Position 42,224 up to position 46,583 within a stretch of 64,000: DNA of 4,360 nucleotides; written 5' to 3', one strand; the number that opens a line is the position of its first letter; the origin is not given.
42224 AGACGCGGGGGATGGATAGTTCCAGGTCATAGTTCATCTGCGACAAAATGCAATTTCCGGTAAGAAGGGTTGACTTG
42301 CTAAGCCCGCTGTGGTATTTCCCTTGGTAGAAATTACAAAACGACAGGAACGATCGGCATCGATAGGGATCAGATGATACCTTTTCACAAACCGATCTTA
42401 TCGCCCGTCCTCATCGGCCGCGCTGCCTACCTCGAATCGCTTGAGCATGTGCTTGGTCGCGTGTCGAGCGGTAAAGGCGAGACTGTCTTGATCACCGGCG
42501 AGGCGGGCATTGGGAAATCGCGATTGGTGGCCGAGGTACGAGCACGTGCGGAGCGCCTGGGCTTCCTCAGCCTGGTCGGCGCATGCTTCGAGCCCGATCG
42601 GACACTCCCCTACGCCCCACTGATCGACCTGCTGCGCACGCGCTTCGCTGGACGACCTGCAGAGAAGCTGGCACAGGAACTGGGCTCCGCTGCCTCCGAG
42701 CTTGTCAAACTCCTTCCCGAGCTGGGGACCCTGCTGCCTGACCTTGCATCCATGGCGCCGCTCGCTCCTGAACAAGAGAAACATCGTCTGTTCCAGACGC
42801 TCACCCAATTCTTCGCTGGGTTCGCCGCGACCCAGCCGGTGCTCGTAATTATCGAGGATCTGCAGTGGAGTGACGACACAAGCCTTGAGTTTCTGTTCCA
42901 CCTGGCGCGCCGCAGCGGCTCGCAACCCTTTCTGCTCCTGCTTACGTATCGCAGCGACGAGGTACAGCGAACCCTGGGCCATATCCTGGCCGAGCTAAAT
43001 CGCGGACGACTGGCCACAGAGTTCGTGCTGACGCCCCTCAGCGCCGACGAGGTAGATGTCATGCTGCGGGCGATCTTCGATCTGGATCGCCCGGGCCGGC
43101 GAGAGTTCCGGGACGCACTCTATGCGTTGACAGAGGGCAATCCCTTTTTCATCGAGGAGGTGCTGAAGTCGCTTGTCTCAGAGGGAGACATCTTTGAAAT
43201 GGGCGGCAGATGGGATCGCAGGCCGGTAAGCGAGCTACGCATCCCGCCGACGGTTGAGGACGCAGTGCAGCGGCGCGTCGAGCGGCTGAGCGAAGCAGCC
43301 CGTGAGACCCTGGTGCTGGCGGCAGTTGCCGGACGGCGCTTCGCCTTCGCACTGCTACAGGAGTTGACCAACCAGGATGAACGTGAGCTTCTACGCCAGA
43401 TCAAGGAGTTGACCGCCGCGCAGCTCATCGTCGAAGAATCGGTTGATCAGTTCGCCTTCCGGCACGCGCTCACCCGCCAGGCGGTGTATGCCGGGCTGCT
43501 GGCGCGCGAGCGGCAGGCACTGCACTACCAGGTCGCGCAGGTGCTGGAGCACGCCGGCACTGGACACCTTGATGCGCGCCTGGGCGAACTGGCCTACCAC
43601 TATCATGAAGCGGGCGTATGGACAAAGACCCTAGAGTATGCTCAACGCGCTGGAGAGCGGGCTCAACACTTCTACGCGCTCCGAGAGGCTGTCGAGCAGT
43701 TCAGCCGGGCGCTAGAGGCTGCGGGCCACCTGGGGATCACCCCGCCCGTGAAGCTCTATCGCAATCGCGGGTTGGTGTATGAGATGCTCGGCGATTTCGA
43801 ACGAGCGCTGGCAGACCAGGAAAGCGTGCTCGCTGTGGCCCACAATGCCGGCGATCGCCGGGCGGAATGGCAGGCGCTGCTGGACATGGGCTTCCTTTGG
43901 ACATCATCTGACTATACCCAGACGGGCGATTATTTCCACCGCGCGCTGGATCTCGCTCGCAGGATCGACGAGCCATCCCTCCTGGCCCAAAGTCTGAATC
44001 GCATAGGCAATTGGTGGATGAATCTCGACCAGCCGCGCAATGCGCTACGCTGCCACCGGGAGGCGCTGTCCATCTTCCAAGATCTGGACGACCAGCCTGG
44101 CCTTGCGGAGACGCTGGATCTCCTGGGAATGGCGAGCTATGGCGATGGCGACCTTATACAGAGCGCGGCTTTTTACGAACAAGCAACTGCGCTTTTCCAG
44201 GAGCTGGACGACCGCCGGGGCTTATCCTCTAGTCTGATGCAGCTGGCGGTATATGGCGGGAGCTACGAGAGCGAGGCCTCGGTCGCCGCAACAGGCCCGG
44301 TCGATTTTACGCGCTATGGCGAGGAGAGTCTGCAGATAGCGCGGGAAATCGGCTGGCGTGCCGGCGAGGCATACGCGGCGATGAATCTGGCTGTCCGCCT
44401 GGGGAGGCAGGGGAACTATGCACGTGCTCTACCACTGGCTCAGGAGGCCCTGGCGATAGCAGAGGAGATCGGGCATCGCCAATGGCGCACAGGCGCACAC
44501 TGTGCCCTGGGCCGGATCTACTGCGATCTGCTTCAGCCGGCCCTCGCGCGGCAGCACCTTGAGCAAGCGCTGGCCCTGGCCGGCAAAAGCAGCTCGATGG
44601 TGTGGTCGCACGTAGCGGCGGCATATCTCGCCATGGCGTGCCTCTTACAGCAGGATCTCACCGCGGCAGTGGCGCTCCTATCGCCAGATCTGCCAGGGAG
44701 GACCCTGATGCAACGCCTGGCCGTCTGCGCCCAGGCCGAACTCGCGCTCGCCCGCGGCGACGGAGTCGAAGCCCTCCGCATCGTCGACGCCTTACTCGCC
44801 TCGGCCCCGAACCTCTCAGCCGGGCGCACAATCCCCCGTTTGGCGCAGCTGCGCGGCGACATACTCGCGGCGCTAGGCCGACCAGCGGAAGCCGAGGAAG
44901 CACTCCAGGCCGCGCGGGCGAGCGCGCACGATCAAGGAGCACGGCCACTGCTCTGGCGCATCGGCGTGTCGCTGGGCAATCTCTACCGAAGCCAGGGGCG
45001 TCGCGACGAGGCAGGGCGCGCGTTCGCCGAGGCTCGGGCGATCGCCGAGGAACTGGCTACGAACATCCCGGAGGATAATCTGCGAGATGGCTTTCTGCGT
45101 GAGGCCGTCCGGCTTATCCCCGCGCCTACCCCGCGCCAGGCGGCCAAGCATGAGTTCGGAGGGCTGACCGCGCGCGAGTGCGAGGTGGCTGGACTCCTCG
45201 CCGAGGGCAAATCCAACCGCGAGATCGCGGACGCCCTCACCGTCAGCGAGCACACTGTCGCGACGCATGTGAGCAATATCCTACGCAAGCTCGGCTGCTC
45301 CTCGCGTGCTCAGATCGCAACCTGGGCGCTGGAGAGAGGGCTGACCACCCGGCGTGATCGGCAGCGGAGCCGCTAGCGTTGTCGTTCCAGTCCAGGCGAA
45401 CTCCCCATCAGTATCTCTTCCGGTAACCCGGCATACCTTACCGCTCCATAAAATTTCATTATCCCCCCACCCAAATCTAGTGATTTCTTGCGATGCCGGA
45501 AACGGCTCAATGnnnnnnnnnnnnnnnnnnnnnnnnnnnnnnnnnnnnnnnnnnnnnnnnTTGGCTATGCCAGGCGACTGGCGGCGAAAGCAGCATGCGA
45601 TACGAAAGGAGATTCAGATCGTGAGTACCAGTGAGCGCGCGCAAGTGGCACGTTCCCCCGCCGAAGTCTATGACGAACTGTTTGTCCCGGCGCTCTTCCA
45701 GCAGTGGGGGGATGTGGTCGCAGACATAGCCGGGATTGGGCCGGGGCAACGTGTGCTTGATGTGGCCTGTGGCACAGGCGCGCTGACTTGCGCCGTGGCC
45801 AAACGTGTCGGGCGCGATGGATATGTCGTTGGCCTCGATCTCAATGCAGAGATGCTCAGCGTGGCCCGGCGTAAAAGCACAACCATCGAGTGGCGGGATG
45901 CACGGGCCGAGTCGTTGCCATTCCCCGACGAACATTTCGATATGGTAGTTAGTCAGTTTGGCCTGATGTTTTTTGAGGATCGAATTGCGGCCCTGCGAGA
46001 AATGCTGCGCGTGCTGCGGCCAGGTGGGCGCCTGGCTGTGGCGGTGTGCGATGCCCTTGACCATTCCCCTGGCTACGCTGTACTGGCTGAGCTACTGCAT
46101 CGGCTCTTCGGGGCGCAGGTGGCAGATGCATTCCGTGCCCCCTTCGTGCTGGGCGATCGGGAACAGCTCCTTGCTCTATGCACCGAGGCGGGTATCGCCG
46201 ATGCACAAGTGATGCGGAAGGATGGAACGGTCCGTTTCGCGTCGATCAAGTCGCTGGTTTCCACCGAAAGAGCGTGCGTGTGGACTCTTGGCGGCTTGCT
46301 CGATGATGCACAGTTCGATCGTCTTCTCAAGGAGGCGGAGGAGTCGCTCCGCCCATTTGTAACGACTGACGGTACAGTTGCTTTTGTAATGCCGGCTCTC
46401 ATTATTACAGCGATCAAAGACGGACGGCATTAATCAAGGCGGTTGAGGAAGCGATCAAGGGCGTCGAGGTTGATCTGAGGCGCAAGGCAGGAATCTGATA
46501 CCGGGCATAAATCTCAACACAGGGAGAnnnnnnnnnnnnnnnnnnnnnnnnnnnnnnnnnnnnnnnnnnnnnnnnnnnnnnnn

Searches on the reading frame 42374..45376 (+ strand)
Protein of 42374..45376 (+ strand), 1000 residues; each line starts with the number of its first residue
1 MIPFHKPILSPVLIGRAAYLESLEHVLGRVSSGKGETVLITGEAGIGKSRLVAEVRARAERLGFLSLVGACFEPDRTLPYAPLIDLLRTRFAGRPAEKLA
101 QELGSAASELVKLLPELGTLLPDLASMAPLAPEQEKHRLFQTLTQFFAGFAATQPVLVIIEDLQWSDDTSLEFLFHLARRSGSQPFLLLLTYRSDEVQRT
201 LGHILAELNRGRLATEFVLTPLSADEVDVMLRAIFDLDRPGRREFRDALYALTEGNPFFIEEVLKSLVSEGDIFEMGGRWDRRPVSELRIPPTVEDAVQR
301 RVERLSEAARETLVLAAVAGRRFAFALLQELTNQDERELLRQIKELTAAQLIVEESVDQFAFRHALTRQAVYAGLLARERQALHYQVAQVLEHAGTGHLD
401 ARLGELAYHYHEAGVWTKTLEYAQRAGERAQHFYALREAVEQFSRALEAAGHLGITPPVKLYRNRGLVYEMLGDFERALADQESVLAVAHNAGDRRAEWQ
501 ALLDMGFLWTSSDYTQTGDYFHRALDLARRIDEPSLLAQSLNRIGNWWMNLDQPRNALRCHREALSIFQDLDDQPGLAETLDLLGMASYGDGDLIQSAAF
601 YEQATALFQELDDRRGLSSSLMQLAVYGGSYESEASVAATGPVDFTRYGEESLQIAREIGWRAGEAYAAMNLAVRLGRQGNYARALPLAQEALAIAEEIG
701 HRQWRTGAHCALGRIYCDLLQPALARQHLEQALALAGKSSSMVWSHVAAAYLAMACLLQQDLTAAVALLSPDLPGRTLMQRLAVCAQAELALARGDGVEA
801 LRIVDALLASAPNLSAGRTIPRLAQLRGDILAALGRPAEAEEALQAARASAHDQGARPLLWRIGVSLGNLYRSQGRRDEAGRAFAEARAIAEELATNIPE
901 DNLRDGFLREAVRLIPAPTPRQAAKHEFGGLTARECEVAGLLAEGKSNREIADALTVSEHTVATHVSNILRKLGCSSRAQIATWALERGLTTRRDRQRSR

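Call 15: search_protein_families(library=pfam, proteins=[window:42374-45376:+])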
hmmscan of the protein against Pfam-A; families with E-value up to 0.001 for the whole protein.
window:42374-45376:+ (1000 aa): 12 families
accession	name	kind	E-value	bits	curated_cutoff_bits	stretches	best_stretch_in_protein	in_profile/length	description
PF13191.12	AAA_16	-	7.2e-29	101.9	32.6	1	13-188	2-166/167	AAA ATPase domain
PF13424.12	TPR_12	-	2.7e-24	85.6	30.1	4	537-610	2-77/77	Tetratricopeptide repeat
PF00196.25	GerE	-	4e-20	71.6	23.5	1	931-985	3-57/57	Bacterial regulatory proteins, luxR family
PF07719.23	TPR_2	-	3.9e-17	61.3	27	0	460-487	2-29/34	Tetratricopeptide repeat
PF13374.12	TPR_10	-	2.7e-13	49.9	27.5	1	666-698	2-34/42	Tetratricopeptide repeat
PF00515.34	TPR_1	-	1.1e-10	41.3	27.8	0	460-481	2-23/34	Tetratricopeptide repeat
PF13401.12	AAA_22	-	1.5e-07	32.2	27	1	38-188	8-120/130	AAA domain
PF13181.12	TPR_8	-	3.7e-07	30.2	25.7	0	825-847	5-27/34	Tetratricopeptide repeat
PF08281.18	Sigma70_r4_2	-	4.7e-05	23.4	25.7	0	944-973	25-54/54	Sigma-70, region 4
PF13371.12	TPR_9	-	0.00015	22.1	35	1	441-497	9-67/73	Tetratricopeptide repeat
PF13384.12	HTH_23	-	0.00065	19.9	24.6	0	936-963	8-35/50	Homeodomain-like domain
PF13936.12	HTH_38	-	0.00065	19.8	27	0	941-966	16-41/44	Helix-turn-helix domain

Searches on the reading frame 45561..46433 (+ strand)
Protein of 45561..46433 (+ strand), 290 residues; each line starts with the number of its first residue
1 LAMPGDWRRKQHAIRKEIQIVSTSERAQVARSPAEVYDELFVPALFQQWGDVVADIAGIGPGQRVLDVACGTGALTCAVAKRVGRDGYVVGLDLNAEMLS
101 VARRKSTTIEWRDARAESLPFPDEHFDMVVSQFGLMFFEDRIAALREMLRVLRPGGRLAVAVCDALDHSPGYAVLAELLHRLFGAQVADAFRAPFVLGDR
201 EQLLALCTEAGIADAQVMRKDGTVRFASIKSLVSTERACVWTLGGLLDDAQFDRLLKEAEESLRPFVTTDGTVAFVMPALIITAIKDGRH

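Call 56: search_protein_families(library=pfam, proteins=[window:45561-46433:+])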
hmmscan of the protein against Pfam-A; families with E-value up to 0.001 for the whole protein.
window:45561-46433:+ (290 aa): 12 families
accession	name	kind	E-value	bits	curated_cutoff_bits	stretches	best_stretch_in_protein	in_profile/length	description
PF01209.24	Ubie_methyltran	-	2.1e-27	96.4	20.1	1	45-160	31-151/233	ubiE/COQ5 methyltransferase family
PF08241.18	Methyltransf_11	-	3.9e-26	91.9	21.2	1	66-159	1-94/95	Methyltransferase domain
PF13649.12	Methyltransf_25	-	9.3e-26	90.8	27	1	65-156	1-97/97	Methyltransferase domain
PF13847.12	Methyltransf_31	-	6.8e-22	78.2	27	1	61-170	3-119/145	Methyltransferase domain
PF08242.18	Methyltransf_12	-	5e-14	53.2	30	1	66-158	1-98/98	Methyltransferase domain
PF13489.12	Methyltransf_23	-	5e-11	43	27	1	46-170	6-126/164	Methyltransferase domain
PF07021.18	MetW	-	6.1e-07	29.7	21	1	59-152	11-102/193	Methionine biosynthesis protein MetW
PF01728.25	FtsJ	-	7.9e-07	29.6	24.1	1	59-229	19-140/181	FtsJ-like methyltransferase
PF01135.25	PCMT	-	2.2e-06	28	20.3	1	58-105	70-117/210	Protein-L-isoaspartate(D-aspartate) O-methyltransferase (PCMT)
PF05175.20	MTS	-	4.6e-05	23.6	23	1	62-131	32-104/170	Methyltransferase small domain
PF05148.21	Methyltransf_8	-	6.4e-05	23.4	27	1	64-162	75-158/219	Hypothetical methyltransferase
PF02353.26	CMAS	-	0.00019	21.3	27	1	51-131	52-133/273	Mycolic acid cyclopropane synthetase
